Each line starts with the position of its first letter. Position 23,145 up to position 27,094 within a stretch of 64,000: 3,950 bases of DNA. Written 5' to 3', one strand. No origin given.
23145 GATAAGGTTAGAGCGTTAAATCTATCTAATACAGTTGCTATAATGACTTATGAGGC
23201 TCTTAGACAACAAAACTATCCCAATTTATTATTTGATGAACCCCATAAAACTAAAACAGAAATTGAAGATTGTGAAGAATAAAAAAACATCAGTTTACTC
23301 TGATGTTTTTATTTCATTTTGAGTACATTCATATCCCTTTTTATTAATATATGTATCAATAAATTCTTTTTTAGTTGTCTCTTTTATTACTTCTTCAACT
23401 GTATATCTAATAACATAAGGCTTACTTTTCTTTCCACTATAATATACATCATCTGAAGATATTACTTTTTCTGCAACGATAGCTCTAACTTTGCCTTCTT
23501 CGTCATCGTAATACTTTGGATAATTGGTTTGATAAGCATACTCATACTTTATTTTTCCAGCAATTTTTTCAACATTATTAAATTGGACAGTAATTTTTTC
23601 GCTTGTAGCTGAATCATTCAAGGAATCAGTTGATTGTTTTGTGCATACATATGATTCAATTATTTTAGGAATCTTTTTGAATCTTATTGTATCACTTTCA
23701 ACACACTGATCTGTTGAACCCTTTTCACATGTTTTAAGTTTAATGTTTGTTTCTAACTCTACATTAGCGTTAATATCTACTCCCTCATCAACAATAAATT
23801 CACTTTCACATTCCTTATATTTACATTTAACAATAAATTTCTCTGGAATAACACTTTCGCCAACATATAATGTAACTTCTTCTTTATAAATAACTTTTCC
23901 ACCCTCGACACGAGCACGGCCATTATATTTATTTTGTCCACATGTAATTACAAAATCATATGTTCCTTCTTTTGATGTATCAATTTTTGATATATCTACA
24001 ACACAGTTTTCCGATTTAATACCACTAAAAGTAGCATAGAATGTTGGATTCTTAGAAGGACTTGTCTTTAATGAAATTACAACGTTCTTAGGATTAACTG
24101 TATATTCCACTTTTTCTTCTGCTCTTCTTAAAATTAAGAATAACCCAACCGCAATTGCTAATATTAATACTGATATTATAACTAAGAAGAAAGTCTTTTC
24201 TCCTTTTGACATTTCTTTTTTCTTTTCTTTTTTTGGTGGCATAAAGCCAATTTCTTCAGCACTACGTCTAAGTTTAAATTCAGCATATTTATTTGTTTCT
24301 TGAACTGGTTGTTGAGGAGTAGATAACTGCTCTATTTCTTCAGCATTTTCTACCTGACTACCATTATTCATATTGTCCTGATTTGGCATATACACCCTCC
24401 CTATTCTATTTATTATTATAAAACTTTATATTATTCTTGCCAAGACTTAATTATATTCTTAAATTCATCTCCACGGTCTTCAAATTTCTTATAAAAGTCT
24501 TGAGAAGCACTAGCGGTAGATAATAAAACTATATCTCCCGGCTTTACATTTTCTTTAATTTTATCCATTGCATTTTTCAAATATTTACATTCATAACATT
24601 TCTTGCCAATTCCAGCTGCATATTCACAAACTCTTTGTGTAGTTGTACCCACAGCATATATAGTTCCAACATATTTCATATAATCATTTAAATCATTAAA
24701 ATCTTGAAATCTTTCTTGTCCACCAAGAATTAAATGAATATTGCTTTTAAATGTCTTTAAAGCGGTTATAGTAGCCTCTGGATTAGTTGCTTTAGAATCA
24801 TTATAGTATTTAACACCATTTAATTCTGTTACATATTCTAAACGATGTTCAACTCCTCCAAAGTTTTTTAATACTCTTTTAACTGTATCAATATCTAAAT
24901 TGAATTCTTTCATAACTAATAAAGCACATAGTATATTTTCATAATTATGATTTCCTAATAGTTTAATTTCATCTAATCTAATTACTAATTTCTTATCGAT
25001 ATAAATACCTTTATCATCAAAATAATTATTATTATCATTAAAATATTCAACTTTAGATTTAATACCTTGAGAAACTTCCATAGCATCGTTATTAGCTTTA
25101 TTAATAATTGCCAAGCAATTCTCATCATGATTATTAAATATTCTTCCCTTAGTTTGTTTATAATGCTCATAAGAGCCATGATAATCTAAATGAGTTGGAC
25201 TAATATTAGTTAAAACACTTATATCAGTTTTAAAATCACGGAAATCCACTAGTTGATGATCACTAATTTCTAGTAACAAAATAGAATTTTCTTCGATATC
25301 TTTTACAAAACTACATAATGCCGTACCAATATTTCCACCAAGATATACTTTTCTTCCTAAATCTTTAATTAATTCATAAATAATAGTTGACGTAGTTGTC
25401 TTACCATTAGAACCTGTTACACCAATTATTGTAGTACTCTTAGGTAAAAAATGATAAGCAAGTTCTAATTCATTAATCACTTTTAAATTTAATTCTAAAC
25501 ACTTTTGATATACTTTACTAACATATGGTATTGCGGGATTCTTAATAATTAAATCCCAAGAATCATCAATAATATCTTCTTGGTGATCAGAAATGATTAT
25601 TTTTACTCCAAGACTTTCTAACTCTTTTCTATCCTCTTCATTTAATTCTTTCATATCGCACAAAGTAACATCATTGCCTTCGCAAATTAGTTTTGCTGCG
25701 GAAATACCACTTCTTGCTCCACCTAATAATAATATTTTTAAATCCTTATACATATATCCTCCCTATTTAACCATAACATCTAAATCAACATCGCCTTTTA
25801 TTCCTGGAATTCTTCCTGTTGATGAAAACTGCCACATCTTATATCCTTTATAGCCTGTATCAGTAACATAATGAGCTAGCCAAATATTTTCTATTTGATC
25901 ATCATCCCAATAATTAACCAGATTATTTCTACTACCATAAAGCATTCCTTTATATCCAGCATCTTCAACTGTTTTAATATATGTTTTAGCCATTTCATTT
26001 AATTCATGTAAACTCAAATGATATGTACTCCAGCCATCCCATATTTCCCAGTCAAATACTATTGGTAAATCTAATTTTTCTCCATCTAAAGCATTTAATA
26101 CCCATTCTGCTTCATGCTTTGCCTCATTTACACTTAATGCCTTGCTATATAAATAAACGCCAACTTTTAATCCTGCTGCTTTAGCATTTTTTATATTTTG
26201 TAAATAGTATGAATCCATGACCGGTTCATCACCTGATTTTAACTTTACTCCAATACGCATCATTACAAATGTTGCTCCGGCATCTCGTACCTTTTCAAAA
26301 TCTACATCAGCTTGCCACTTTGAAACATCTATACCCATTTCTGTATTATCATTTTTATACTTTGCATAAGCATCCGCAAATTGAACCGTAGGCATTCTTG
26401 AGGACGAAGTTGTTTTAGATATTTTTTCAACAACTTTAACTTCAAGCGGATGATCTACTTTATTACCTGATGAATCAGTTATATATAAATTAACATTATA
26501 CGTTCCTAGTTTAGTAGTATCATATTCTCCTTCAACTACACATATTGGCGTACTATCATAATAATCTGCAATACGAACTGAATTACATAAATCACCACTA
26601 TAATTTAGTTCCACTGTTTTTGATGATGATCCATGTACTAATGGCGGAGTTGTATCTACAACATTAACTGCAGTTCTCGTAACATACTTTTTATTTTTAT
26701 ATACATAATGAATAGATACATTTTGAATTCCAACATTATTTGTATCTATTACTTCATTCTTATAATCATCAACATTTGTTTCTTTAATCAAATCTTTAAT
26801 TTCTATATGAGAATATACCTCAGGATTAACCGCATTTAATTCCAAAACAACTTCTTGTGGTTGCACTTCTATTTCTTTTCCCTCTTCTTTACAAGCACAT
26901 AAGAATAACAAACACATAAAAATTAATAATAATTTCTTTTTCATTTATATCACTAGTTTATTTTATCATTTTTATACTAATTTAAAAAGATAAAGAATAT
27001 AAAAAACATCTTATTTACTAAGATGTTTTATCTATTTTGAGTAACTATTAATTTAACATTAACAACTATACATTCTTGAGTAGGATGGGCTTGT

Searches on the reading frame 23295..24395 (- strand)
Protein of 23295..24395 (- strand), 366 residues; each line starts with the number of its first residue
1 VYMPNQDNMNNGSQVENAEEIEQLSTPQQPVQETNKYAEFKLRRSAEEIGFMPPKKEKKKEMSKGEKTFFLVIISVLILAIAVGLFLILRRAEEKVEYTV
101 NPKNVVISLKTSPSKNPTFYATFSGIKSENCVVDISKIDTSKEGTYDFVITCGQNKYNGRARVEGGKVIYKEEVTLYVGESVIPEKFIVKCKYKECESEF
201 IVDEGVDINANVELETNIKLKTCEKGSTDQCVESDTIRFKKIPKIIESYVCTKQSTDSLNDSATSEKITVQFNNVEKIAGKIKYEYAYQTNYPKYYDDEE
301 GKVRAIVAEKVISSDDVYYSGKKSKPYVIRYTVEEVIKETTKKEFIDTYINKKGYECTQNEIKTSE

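Call 20: search_protein_families(library=pfam, proteins=[window:23295-24395:-], max_evalue=0.01)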
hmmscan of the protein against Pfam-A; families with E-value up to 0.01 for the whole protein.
window:23295-24395:- (366 aa): 1 family
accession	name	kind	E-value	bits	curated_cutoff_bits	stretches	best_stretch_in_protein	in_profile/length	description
PF10661.14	EssA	-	0.0053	17.1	24.1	1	16-91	70-145/147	WXG100 protein secretion system (Wss), protein EssA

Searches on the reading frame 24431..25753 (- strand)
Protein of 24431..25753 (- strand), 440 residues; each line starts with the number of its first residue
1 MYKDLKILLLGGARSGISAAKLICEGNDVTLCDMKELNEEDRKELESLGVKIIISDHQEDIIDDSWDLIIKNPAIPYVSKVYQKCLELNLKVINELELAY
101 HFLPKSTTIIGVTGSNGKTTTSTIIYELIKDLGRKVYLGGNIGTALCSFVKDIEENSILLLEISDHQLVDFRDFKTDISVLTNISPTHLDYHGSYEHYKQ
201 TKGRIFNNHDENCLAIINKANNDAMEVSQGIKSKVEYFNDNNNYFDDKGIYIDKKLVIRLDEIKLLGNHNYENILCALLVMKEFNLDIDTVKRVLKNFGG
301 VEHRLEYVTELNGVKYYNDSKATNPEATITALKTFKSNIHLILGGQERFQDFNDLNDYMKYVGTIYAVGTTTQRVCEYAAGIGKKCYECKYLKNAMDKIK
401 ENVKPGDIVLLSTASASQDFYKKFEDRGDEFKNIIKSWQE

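Call 21: search_protein_families(library=pfam, proteins=[window:24431-25753:-], max_evalue=0.001)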
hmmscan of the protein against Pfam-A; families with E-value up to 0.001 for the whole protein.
window:24431-25753:- (440 aa): 2 families
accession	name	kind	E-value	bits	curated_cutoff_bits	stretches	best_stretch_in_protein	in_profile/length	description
PF08245.18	Mur_ligase_M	-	2.3e-30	106.5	24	1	112-280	1-199/200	Mur ligase middle domain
PF02875.26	Mur_ligase_C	-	2.7e-13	51.3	28.4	1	303-412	1-124/127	Mur ligase, glutamate ligase domain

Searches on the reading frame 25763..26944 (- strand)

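Call 21: search_protein_families(library=pfam, proteins=[window:25763-26944:-], max_evalue=0.001)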
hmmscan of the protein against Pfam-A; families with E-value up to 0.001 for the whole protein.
window:25763-26944:- (393 aa): 1 family
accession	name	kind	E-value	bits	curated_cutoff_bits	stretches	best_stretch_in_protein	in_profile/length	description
PF01183.26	Glyco_hydro_25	-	4.7e-31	108.9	27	1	205-382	1-180/180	Glycosyl hydrolases family 25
